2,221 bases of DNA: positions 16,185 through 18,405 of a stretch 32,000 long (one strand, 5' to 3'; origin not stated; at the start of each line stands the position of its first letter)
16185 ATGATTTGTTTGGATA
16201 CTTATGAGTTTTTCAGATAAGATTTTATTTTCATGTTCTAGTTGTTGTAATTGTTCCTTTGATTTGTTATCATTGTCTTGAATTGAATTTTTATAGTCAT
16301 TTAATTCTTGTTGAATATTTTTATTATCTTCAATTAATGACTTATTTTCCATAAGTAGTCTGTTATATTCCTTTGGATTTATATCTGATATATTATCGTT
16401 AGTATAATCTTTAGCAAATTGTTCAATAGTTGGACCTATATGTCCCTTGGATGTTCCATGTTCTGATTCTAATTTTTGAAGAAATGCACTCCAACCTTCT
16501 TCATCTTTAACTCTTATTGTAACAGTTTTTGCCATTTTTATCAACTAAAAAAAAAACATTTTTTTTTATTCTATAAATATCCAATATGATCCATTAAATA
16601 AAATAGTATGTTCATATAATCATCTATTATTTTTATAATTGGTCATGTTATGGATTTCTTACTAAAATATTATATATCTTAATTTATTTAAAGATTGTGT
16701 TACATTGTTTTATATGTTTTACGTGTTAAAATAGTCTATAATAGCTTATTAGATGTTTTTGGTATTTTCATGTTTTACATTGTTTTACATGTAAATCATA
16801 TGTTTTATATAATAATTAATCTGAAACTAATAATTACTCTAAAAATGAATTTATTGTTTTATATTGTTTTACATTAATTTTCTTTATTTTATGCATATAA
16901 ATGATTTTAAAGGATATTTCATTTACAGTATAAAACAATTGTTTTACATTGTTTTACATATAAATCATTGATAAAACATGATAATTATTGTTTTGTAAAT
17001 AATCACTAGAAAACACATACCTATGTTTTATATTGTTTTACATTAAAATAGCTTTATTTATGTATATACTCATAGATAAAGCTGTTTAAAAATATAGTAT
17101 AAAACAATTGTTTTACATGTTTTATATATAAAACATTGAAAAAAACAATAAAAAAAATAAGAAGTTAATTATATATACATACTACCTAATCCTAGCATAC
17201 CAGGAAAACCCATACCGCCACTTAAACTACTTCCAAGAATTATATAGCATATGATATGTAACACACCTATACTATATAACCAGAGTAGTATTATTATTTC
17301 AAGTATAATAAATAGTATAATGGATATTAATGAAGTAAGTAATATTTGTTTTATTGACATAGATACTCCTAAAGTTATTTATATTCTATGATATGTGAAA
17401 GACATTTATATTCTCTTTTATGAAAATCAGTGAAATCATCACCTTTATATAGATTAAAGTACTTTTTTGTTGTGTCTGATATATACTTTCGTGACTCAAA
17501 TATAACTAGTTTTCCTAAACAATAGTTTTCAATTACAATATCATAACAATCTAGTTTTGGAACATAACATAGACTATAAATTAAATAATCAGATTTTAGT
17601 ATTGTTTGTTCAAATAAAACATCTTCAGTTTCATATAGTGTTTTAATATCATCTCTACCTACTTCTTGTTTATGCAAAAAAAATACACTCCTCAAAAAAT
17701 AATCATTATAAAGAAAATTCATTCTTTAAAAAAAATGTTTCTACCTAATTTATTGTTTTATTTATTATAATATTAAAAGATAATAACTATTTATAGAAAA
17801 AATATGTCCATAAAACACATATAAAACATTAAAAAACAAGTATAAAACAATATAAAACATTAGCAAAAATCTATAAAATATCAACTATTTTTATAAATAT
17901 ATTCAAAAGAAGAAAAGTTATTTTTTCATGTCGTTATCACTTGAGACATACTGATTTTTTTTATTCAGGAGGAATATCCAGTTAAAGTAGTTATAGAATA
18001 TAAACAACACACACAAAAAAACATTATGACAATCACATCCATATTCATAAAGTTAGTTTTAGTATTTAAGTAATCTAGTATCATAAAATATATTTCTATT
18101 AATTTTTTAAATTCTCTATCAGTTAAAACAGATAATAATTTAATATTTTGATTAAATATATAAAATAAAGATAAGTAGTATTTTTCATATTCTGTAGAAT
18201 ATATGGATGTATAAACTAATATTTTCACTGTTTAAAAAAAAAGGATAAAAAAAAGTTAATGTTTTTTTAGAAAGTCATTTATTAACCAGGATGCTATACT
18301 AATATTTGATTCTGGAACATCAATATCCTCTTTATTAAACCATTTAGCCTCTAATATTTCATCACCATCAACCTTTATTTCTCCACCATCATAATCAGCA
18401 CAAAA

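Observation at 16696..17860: Dense helically phased array of ~24 copies of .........(T) in 1.2 kb of non-coding DNA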

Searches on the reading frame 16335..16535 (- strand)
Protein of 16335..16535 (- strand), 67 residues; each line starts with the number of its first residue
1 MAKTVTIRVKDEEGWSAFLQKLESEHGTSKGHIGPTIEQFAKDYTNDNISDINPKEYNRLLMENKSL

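Call 45: search_protein_families(library=pfam, proteins=[window:16335-16535:-], max_evalue=10)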
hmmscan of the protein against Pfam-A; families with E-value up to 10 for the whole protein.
seq(67 aa): 0 families

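Call 46: search_protein_families(library=phrogs, proteins=[window:16335-16535:-], max_evalue=1)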
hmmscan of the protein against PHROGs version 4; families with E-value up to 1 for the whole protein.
seq(67 aa): 0 families

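Call 47: search_solved_structures(query=window:16335-16535:-, max_evalue=10, show_alignments=3)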
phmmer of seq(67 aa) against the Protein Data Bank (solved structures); distinct sequences matched with E-value up to 10: 2.
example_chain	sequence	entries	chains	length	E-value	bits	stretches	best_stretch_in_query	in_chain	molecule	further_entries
6ea3_A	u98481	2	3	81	0.32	14.6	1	7-59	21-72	MbtH-like protein | Conserved protein MbtH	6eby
1vhx_A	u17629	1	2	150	1.3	12.7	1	3-58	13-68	Putative Holliday junction resolvase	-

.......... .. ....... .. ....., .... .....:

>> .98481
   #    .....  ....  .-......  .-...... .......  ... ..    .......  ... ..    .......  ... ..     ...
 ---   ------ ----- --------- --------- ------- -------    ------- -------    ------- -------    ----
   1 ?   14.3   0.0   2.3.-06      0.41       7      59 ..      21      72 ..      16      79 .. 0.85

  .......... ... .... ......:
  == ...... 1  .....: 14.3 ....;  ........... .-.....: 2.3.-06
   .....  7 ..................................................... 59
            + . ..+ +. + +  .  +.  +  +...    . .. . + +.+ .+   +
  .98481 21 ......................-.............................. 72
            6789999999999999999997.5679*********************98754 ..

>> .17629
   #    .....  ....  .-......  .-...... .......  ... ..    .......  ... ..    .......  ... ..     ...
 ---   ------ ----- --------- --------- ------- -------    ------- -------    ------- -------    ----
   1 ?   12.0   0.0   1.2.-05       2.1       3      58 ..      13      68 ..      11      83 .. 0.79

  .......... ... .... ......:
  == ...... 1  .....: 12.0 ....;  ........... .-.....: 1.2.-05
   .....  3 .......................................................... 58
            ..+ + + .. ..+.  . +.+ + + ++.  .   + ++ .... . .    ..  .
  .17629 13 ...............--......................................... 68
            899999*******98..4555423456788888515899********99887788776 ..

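Call 62: search_protein_representatives(protein=window:16356-16535:-)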
Query: 60 residues. Proteins with E-value up to 0.001 (for the whole library): 12; up to 1e-10: 1; up to 1e-30: 1. The best 12 are listed.
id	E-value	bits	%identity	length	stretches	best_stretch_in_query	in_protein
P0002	1.5e-32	125.3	100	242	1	1-60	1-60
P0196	2.2e-09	52.7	97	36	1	1-29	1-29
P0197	4.8e-09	51.7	48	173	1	2-55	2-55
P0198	6.0e-09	51.4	49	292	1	3-59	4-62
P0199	7.7e-07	44.8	44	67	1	1-59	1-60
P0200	1.5e-05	40.7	46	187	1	2-47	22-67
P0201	3.3e-05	39.7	35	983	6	4-39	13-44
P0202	5.2e-05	39.0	44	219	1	1-48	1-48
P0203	6.4e-05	38.8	31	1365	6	10-45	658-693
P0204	1.4e-04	37.7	48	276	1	2-49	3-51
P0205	2.6e-04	36.8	47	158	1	2-44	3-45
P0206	5.2e-04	35.9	31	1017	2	5-50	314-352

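Call 64: find_encoding_contigs(protein=P0198, flank=6000, max_places=2)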
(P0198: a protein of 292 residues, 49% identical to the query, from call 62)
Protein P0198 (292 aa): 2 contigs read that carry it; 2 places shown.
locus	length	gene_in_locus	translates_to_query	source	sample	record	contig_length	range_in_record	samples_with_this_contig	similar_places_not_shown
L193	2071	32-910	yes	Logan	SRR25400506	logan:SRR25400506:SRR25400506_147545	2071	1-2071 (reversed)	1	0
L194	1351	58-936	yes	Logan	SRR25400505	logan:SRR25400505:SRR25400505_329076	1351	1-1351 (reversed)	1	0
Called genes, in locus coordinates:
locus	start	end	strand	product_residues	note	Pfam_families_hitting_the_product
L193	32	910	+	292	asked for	-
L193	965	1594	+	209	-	PF08901:DUF1847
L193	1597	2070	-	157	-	?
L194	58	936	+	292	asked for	-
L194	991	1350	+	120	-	?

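Call 67: find_encoding_contigs(protein=P0204, flank=8000, max_places=1)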
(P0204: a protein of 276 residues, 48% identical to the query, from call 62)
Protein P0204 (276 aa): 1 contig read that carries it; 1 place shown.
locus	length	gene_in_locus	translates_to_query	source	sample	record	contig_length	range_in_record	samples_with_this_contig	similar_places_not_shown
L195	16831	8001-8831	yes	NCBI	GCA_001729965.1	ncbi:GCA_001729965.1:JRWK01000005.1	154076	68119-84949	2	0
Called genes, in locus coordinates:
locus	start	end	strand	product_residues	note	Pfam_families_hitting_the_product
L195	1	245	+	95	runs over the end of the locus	PF01503:PRA-PH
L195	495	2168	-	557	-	PF00501:AMP-binding, PF13193:AMP-binding_C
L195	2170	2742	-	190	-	PF01381:HTH_3 (weak), PF12844:HTH_19 (weak), PF02311:AraC_binding (weak), PF07883:Cupin_2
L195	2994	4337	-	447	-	PF02878:PGM_PMM_I, PF02879:PGM_PMM_II, PF02880:PGM_PMM_III, PF00408:PGM_PMM_IV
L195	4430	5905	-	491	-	-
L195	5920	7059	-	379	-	-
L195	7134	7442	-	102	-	-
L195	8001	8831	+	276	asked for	-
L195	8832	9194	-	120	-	PF13742:tRNA_anti_2 (weak), PF01336:tRNA_anti-codon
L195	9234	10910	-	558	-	PF04675:DNA_ligase_A_N, PF01068:DNA_ligase_A_M, PF09414:RNA_ligase (weak), PF04679:DNA_ligase_A_C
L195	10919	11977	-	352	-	-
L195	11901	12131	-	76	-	-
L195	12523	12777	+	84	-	-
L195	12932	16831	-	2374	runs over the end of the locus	PF13229:Beta_helix (weak), PF16640:Big_3_5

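Call 73: find_encoding_contigs(protein=P0202, flank=6000, max_places=2)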
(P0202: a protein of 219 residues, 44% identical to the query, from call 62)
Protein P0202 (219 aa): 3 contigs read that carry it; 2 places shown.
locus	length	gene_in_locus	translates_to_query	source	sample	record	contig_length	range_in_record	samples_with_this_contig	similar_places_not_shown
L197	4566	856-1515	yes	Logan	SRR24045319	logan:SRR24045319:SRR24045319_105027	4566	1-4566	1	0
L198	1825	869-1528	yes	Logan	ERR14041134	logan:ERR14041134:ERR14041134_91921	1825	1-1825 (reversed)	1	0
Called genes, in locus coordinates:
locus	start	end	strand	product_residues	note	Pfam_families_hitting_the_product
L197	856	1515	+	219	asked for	-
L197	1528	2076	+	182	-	-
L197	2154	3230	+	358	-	PF04313:HSDR_N (faint), PF13588:HSDR_N_2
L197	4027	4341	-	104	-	-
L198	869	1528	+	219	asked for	-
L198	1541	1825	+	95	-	?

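Call 74: find_encoding_contigs(protein=P0197, flank=6000, max_places=2)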
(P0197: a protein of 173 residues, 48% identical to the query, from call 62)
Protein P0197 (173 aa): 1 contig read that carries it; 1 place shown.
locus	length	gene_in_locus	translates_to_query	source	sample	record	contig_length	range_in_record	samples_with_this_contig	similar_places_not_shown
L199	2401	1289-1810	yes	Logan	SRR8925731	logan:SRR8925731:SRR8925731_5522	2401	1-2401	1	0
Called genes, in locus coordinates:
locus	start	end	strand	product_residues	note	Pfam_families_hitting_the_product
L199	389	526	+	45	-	PF02697:VAPB_antitox (weak)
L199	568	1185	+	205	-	-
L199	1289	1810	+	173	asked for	-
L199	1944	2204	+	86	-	-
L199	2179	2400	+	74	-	?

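Call 93: search_protein_families(library=pfam, proteins=[L199:568-1185:+, L199:389-526:+, L195:7134-7442:-, L197:1528-2076:+, L195:5920-7059:-, L195:4430-5905:-], max_evalue=0.1)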
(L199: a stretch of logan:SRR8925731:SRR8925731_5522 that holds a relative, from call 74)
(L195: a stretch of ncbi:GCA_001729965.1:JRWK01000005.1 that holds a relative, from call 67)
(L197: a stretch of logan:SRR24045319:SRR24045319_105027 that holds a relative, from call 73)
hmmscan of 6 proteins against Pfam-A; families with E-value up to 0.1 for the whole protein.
L199:568-1185:+ (205 aa): 1 family
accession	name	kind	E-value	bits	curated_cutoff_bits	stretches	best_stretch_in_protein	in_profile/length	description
PF18923.6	DUF5673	-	0.046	14.2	26.7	1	89-136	20-65/66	Domain of unknown function (DUF5673)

L199:389-526:+ (45 aa): 2 families
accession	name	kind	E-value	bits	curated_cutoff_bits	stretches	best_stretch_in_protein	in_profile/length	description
PF02697.20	VAPB_antitox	-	1.1e-05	26.6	27.9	1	4-41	1-38/69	Putative antitoxin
PF24434.1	DUF7557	-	0.017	14.9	25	1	4-34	2-32/45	Family of unknown function (DUF7557)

L195:7134-7442:- (102 aa): 1 family
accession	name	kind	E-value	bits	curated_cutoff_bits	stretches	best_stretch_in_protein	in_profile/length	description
PF19451.5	DUF5989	-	0.026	15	27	1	5-26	12-33/49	Family of unknown function (DUF5989)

L197:1528-2076:+ (182 aa): 2 families
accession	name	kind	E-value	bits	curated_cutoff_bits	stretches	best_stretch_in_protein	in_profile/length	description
PF12717.13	Cnd1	-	0.08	13.4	26.4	0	4-59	59-113/162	non-SMC mitotic condensation complex subunit 1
PF12348.14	CLASP_N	-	0.095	12.7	27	0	17-107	40-126/227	CLASP N terminal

L195:5920-7059:- (379 aa): 1 family
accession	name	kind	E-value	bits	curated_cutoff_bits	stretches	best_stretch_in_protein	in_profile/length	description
PF13231.12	PMT_2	-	0.00092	19.9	26.1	1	4-100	63-158/160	Dolichyl-phosphate-mannose-protein mannosyltransferase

L195:4430-5905:- (491 aa): 1 family
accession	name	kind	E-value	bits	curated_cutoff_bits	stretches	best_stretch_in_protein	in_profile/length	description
PF00551.24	Formyl_trans_N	-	0.034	14.3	26.1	1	118-196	12-89/181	Formyl transferase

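Call 96: search_solved_structures(query=A2, max_evalue=10, show_alignments=3)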
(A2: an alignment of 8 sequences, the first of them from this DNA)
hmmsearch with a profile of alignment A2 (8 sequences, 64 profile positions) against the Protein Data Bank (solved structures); distinct sequences matched with E-value up to 10: 4.
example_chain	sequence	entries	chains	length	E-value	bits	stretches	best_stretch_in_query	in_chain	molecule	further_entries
8r5o_I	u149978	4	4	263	0.75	13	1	3-49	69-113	PAP4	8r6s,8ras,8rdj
9epc_I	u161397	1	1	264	0.75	13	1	3-49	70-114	PAP4, FSD3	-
9x43_A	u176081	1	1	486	1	12.6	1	14-47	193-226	UDP-glycosyltransferase 73C1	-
2lo6_A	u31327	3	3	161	1.4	12.1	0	11-47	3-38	Protein NRD1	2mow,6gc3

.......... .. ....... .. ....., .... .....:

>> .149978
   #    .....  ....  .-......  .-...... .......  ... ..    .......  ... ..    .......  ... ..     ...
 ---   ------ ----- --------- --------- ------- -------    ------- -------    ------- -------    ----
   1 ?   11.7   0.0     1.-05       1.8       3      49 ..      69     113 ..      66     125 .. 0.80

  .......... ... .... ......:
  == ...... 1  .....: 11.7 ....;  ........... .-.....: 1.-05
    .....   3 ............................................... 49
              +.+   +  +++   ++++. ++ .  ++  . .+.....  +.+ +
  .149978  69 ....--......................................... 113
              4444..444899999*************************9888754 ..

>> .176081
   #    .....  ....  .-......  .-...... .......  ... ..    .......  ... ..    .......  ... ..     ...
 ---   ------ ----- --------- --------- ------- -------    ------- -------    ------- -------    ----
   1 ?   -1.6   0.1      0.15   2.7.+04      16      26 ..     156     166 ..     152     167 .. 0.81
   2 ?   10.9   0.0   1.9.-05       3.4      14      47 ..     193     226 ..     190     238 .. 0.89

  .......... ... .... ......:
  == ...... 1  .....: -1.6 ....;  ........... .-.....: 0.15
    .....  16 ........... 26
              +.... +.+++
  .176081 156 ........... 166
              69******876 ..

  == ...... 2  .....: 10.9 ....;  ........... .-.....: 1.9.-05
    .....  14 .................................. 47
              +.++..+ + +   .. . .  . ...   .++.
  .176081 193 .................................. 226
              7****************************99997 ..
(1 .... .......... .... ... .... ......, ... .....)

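Call 97: search_protein_families(library=pfam, alignment_id=A2, max_evalue=10)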
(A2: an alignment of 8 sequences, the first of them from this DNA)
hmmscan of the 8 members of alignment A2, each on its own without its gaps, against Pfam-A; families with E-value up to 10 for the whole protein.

A. member 1, seq(64 aa): 0 families

B. families by the number of members that match (of 8 scanned): 5 families
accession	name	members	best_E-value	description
PF21403.4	OTU1_UBXL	2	0.053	OTU1, UBXL domain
PF23232.1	AAA_lid_13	1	0.0042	Fungal AAA+ ATPase lid domain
PF23406.1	ZNF380_CC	1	0.046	ZNF380 coiled-coil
PF08785.16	Ku_PK_bind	1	0.087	Ku C terminal domain like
PF14829.11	GPAT_N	1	0.17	Glycerol-3-phosphate acyltransferase N-terminal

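Call 109: predict_structure(alignment_id=A3)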
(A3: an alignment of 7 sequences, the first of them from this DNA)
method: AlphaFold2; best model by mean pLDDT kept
length: 64 residues; sequences in the alignment: 7
mean_pLDDT: 65.4   pTM: 0.40
mean pLDDT of the five models: 65.4, 56.8, 53.3, 52.5, 50.5
residues with pLDDT >= 90: 0; 70-90: 27; 50-70: 30; < 50: 7
segments of 3 or more residues with pLDDT < 50: 27-33
pLDDT, mean of each block of 10 residues (from residue 1): 64 72 56 56 74 70 64
secondary structure, 60 per line:
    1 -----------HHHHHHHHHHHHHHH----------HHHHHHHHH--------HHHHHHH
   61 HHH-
elements in order: H12-26 H37-45 H54-63

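Call 112: fold_search(model_id=the predicted structure, library=pdb)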
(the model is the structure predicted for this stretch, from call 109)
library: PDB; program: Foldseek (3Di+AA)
matches with E <= 10: 3; with E <= 0.001: 0
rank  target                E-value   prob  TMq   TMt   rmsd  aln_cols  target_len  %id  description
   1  6lum_C                8.4e+00  0.02  0.23  0.15  15.1        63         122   19  Structure of Mycobacterium smegmatis succinate dehydrogenase 2 (released 2020-05-27)
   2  5h1z                  8.4e+00  0.01  0.22  0.06   7.6        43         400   16  CYP153D17 from Sphingomonas sp. PAMC 26605 (released 2017-01-11)
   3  6tut_D                9.0e+00  0.01  0.22  0.16  11.0        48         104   21  Cryo-EM structure of the RNA Polymerase III-Maf1 complex (released 2020-02-19)

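Call 113: search_protein_families(library=pfam, proteins=[P0201, P0203, P0206], max_evalue=0.001)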
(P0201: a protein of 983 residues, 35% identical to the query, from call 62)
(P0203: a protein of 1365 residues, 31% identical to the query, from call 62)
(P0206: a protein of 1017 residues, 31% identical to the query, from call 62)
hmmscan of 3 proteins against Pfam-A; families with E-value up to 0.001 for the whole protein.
P0201 (983 aa): 6 families
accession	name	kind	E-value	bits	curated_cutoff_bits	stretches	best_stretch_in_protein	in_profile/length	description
PF17957.7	Big_7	-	2.3e-28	99.1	24.1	0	309-357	9-50/70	Bacterial Ig domain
PF13584.12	BatD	-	2e-10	41.6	24.1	0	307-335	1-27/92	BatD DUF11 like domain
PF16583.11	ZirS_C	-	9.9e-10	38.6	26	0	489-562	21-95/145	Zinc-regulated secreted antivirulence protein C-terminal domain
PF19078.6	Big_12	-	8e-08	32.9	27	0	196-222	1-27/102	Bacterial Ig-like domain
PF07705.17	CARDB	-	4.4e-07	30.5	22.7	0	308-387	9-89/101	CARDB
PF01245.26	Ribosomal_L19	-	0.00047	20.5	22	0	630-651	13-34/111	Ribosomal protein L19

P0203 (1365 aa): 2 families
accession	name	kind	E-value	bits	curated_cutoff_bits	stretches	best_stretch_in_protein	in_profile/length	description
PF00009.33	GTP_EFTU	-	0.00041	20.4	26.5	1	1279-1315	1-37/188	Elongation factor Tu GTP binding domain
PF12243.14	CTK3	-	0.00068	20.1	23.7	0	652-705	30-84/124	CTD kinase subunit gamma CTK3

P0206 (1017 aa): 11 families
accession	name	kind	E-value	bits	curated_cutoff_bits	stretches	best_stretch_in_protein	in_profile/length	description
PF12796.13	Ank_2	-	5.1e-206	668.4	27.3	13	261-353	1-90/90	Ankyrin repeats (3 copies)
PF00023.36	Ank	-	5.2e-168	535.4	21.1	16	223-255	1-33/33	Ankyrin repeat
PF13857.12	Ank_5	-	1.5e-126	411.2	27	15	724-770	6-53/56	Ankyrin repeats (many copies)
PF13606.12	Ank_3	-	2.9e-123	385.2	22.3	10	223-252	1-30/30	Ankyrin repeat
PF13637.12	Ank_4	-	2.3e-115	374.2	22.7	14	240-277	13-50/50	Ankyrin repeats (many copies)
PF24521.3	Ank_KRIT1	-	1.2e-53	181.2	80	8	354-429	44-122/149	KRIT1 ankyrin-repeats domain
PF23745.1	ANK_LRRK2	-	8.1e-24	84.4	27.5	0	360-416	35-89/130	LRRK2 ANK repeat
PF23454.1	Zn_ribbon_Brz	-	6.1e-14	52.8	27.9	0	222-241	37-56/58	Transcriptional regulator Brz zinc beta ribbon domain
PF08032.17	SpoU_sub_bind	-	4.8e-13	49.7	22.8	0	257-286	4-33/76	RNA 2'-O ribose methyltransferase substrate binding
PF24792.1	DUF7701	-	1.6e-06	28.7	27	0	190-223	49-79/91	Domain of unknown function (DUF7701)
PF08901.16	DUF1847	-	5.5e-06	26.5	25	0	184-216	74-106/157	Protein of unknown function (DUF1847)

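Call 121: search_protein_families(library=phrogs, proteins=[L199:568-1185:+, L199:1944-2204:+, L197:1528-2076:+, L197:2154-3230:+, P0204], max_evalue=0.001)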
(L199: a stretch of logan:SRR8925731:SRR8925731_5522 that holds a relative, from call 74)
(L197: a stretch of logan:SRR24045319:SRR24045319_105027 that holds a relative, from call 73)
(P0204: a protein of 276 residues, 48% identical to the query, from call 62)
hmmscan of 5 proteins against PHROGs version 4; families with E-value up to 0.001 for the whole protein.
L199:568-1185:+ (205 aa): 1 family
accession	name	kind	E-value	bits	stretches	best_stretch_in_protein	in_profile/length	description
phrog_6299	-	head and packaging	4.3e-05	24.6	1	19-147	10-145/193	terminase small subunit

L199:1944-2204:+ (86 aa): 2 families
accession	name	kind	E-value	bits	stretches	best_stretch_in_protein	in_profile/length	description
phrog_12817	-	transcription regulation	2.2e-05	25.4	1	6-84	63-143/151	transcriptional regulator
phrog_2440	-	transcription regulation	9.2e-05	23.4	1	30-78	45-92/126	transcriptional regulator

L197:1528-2076:+ (182 aa): 0 families

L197:2154-3230:+ (358 aa): 2 families
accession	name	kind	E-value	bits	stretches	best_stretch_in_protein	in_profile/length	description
phrog_4225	-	DNA, RNA and nucleotide metabolism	1.8e-89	301.3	1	1-354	2-355/357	endonuclease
phrog_17239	-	unknown function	1.4e-08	35.4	1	21-182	29-188/259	-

P0204 (276 aa): 0 families

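Call 126: search_protein_families(library=ncbifam, proteins=[P0204, P0202], max_evalue=0.01)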
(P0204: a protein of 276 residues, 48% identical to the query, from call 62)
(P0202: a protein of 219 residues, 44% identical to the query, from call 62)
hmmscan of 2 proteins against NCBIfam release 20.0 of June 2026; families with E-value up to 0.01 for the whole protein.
P0204 (276 aa): 7 families
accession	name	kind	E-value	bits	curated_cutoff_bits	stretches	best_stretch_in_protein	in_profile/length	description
TIGR02168.1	SMC_prok_B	equivalog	1.4e-06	26.4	567.35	1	55-240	338-525/1181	chromosome segregation protein SMC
NF003413.0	PRK04778.1-7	equivalog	0.00055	18.5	556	1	55-251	255-446/564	septation ring formation regulator EzrA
TIGR02169.1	SMC_prok_A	equivalog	0.00094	17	729.4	1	54-272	766-984/1165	chromosome segregation protein SMC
NF008180.0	PRK10929.1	equivalog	0.0017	16.3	809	1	60-223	22-178/1109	miniconductance mechanosensitive channel MscM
NF002572.0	PRK02224.1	equivalog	0.0034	15.7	1087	1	55-254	207-463/888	DNA double-strand break repair ATPase Rad50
NF045780.1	TrlF_fam_ATP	equivalog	0.0078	14.9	350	1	54-240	519-718/944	TrlF family AAA-like ATPase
TIGR04211.1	SH3_and_anchor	equivalog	0.0081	15.8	65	0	59-157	64-160/198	TIGR04211 family SH3 domain-containing protein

P0202 (219 aa): 6 families
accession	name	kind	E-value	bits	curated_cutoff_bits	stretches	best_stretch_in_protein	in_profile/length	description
TIGR02168.1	SMC_prok_B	equivalog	6.7e-06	24.1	567.35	1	20-197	777-953/1181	chromosome segregation protein SMC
NF045780.1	TrlF_fam_ATP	equivalog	0.00039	19.3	350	1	12-192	528-718/944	TrlF family AAA-like ATPase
NF002572.0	PRK02224.1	equivalog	0.00043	18.7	1087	1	8-188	197-376/888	DNA double-strand break repair ATPase Rad50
NF045487.1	ASRP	equivalog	0.0026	16.4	300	1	57-215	311-459/593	archaea-specific SMC-related protein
TIGR04211.1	SH3_and_anchor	equivalog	0.0032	17.1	65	1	56-156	66-162/198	TIGR04211 family SH3 domain-containing protein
TIGR02169.1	SMC_prok_A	equivalog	0.0081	13.9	729.4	1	20-193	695-866/1165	chromosome segregation protein SMC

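Call 127: search_protein_families(library=padloc, proteins=[P0204, P0202], max_evalue=0.01)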
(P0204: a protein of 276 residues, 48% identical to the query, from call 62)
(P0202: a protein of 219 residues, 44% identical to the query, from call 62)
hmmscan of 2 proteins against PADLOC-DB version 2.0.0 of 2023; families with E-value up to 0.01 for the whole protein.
P0204 (276 aa): 8 families
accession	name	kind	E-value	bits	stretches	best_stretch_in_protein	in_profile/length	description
PDLC00519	JetC1|JetC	-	1.5e-05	21.4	1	54-249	298-476/1097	DUF3584 domain; MukB-like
PDLC00006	DruC1|DruC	-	7.3e-05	19.4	1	56-232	163-341/626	Unknown function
PDLC00582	JetC3|JetC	-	0.00018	17.5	1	49-259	914-1128/1472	DUF3584 domain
PDLC00580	JetC3|JetC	-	0.00088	15.6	1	53-275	230-451/1068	DUF3584 domain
PDLC00553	JetC2|JetC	-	0.0027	13.6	1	58-242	818-1002/1361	DUF3584 domain; MukB-like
PDLC00512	JetC1|JetC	-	0.0037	13.3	1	80-268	627-803/1123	DUF3584 domain; MukB-like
PDLC03865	LmuB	-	0.0047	13.2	1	17-266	550-785/1007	-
PDLC00518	JetC1|JetC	-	0.0073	12.2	1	58-231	283-454/1112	DUF3584 domain; MukB-like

P0202 (219 aa): 9 families
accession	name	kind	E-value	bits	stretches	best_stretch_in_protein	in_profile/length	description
PDLC00553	JetC2|JetC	-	3.7e-05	19.8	1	56-201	854-999/1361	DUF3584 domain; MukB-like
PDLC00580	JetC3|JetC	-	0.00013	18.3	1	10-207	238-428/1068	DUF3584 domain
PDLC03865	LmuB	-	0.00034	16.9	1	9-196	529-717/1007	-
PDLC00582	JetC3|JetC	-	0.00046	16.1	1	10-208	798-995/1472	DUF3584 domain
PDLC00513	JetC1|JetC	-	0.001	15.2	1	46-185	631-766/1140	DUF3584 domain; MukB-like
PDLC03862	LmuB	-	0.0017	14.7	1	55-179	373-497/643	-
PDLC03868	LmuB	-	0.0019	14.6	1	28-182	269-418/1035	-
PDLC00519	JetC1|JetC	-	0.003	13.8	1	14-198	235-415/1097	DUF3584 domain; MukB-like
PDLC00515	JetC1|JetC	-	0.0047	12.9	1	48-188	748-882/1212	DUF3584 domain; MukB-like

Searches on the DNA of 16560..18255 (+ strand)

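Call 36: search_dna_similar(query=window:16560-18255:+, collection=plasmids, mode=distant, max_rows=10)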
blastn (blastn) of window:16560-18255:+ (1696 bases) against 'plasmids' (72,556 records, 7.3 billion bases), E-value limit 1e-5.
No match.

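Call 37: search_dna_similar(query=window:16560-18255:+, collection=phages, mode=distant, max_rows=10)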
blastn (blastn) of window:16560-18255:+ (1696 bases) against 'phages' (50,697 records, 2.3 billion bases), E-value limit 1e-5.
No match.
